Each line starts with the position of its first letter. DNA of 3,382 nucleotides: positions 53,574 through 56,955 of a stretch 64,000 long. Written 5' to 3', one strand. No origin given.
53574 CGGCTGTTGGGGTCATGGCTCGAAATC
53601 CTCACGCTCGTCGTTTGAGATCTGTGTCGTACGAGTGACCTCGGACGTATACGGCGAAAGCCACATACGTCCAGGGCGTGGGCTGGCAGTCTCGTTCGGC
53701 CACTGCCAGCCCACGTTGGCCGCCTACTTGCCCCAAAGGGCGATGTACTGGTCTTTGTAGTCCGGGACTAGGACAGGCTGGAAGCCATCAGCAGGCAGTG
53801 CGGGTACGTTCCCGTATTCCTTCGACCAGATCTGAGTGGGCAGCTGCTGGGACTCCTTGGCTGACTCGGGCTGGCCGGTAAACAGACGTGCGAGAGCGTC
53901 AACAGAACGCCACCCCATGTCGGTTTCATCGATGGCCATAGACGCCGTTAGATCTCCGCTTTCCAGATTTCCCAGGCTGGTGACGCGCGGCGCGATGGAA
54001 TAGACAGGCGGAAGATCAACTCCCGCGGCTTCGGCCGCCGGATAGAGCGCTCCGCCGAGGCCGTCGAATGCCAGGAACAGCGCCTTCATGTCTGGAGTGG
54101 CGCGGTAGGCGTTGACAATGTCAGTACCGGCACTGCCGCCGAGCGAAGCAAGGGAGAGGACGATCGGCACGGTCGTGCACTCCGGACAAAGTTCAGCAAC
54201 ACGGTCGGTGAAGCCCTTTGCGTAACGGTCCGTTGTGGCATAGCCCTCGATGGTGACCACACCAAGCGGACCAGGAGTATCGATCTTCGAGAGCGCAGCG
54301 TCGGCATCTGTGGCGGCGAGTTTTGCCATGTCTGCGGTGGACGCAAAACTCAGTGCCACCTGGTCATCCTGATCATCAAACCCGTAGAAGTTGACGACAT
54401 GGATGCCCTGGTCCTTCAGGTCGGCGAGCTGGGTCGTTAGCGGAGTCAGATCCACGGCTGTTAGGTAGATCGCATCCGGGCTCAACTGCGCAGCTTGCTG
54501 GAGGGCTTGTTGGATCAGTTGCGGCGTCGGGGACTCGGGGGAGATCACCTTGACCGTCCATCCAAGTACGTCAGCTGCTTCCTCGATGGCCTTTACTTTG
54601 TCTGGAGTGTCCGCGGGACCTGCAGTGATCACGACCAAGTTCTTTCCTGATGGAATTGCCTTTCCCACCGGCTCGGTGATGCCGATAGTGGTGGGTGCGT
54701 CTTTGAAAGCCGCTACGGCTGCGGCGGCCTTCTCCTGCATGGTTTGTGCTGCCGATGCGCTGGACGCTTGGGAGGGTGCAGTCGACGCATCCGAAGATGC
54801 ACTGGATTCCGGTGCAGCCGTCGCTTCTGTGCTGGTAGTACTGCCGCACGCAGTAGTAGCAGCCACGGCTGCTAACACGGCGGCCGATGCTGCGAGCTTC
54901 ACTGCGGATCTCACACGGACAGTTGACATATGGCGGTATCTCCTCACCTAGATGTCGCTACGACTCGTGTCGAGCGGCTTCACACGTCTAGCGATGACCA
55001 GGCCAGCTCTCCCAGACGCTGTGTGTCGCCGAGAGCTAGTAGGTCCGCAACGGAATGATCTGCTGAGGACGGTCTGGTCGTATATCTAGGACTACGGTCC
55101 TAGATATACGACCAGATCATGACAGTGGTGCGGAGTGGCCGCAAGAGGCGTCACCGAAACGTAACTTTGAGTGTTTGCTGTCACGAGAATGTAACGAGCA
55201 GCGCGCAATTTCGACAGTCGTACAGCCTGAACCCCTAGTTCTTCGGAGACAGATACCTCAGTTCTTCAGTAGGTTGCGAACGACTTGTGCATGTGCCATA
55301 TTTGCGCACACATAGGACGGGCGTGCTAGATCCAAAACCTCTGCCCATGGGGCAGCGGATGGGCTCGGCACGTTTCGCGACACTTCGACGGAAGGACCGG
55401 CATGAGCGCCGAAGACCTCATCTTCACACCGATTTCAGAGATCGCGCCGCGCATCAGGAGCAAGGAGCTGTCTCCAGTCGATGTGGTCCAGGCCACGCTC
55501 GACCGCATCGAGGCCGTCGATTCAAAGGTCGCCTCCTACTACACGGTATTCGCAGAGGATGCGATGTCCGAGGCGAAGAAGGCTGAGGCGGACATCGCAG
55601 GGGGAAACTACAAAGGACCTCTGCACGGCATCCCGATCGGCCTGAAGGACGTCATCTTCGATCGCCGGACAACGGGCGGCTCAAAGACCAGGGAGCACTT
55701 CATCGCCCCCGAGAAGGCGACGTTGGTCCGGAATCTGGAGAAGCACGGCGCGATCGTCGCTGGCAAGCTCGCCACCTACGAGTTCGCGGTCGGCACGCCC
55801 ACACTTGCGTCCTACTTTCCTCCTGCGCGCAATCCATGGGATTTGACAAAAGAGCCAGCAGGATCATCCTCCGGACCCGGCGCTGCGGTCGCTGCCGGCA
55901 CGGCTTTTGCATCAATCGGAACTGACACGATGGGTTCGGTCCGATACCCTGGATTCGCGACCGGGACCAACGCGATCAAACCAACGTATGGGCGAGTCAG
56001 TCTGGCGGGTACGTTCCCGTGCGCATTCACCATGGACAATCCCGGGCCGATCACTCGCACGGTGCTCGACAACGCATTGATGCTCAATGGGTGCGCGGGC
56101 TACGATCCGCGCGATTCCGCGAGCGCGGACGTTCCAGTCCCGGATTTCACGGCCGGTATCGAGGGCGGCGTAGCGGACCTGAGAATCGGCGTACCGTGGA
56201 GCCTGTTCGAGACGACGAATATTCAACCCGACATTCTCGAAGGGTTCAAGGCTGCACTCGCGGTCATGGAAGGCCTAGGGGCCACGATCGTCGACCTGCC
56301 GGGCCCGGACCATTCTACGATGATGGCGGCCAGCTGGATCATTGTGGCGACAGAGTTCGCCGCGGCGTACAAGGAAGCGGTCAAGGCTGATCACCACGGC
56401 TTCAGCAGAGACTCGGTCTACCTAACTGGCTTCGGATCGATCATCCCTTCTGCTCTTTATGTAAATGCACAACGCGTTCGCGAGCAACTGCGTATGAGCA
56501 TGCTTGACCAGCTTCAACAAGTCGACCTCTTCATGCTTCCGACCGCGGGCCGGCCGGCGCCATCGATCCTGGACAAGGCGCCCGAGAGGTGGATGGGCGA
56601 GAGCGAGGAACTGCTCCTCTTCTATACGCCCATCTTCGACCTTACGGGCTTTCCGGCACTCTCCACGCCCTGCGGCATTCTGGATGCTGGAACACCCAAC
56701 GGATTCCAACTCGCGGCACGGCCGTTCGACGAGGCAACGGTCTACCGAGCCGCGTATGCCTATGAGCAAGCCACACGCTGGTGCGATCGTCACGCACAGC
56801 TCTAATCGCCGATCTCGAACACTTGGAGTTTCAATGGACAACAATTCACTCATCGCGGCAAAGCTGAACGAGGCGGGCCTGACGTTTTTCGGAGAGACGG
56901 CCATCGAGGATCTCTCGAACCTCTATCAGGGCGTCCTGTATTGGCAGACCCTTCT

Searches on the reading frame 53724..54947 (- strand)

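Call 12: search_protein_families(library=pfam, proteins=[window:53724-54947:-], max_evalue=0.001)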
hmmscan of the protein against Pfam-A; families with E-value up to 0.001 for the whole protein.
window:53724-54947:- (407 aa): 1 family
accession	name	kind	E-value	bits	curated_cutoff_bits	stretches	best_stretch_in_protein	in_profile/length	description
PF13407.12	Peripla_BP_4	-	6e-19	69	35.1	1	119-359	18-257/258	Periplasmic binding protein domain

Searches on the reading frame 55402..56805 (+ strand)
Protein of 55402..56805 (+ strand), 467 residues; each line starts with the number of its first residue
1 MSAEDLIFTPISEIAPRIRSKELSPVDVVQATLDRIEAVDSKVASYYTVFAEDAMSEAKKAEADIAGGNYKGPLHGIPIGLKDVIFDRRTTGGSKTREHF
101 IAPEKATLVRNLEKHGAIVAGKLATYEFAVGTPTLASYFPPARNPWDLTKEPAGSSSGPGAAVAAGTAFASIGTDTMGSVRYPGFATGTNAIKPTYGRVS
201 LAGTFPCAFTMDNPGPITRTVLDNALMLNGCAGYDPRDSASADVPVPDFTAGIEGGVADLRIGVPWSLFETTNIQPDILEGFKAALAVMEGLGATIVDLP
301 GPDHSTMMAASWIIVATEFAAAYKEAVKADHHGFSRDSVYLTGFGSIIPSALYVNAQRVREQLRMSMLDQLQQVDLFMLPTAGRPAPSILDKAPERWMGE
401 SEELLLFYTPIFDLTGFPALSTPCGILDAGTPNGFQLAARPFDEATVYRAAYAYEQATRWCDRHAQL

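Call 26: search_protein_families(library=pfam, proteins=[window:55402-56805:+], max_evalue=0.001)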
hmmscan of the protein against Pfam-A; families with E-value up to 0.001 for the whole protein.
window:55402-56805:+ (467 aa): 1 family
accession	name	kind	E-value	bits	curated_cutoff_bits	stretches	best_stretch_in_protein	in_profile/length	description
PF01425.27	Amidase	-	5.4e-93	312.9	27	1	27-447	1-444/445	Amidase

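Call 54: search_protein_families(library=ncbifam, proteins=[window:55402-56805:+], max_evalue=0.00001)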
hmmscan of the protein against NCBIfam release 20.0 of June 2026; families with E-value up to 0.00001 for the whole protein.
window:55402-56805:+ (467 aa): 26 families (the best 25 are shown)
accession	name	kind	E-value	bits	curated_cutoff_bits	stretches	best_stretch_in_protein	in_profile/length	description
TIGR00132.1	gatA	equivalog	8.2e-83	278.7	481.1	2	18-324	5-309/466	Asp-tRNA(Asn)/Glu-tRNA(Gln) amidotransferase subunit GatA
NF006631.0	PRK09201.1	equivalog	4.3e-73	246.6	461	1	8-457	6-454/466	AtzE family amidohydrolase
NF004815.0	PRK06169.1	equivalog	5.4e-73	246.1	506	1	13-464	14-465/471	amidase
TIGR02715.1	amido_AtzE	subfamily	1.2e-70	238.8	425.75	1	11-456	2-446/452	AtzE family amidohydrolase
NF005565.0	PRK07235.1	subfamily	2.9e-69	234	545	2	21-368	36-382/506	amidase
NF005450.0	PRK07042.1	equivalog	1e-61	208.9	458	1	11-459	9-453/464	amidase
NF005687.0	PRK07487.1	subfamily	6.4e-61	206.6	428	1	12-459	11-457/468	amidase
NF006006.0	PRK08137.1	equivalog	1.4e-60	205.6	534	1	11-324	36-359/529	amidase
NF005688.0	PRK07488.1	equivalog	1.2e-59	202.5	532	1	6-455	8-463/474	indoleacetamide hydrolase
NF004717.0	PRK06061.1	equivalog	1.2e-55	189.1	498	1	9-466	17-475/483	amidase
NF005686.0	PRK07486.1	subfamily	4.9e-55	187.1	465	1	3-465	8-480/486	amidase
NF009119.0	PRK12470.1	equivalog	5.4e-54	184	498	1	2-465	2-459/462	amidase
NF004766.0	PRK06102.1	equivalog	5.6e-48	164.2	559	1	11-458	10-451/455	amidase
NF004622.0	PRK05962.1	equivalog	8.3e-48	163.3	463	1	27-456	6-426/431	amidase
NF005460.0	PRK07056.1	subfamily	7.6e-47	160.3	447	1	8-458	7-453/457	amidase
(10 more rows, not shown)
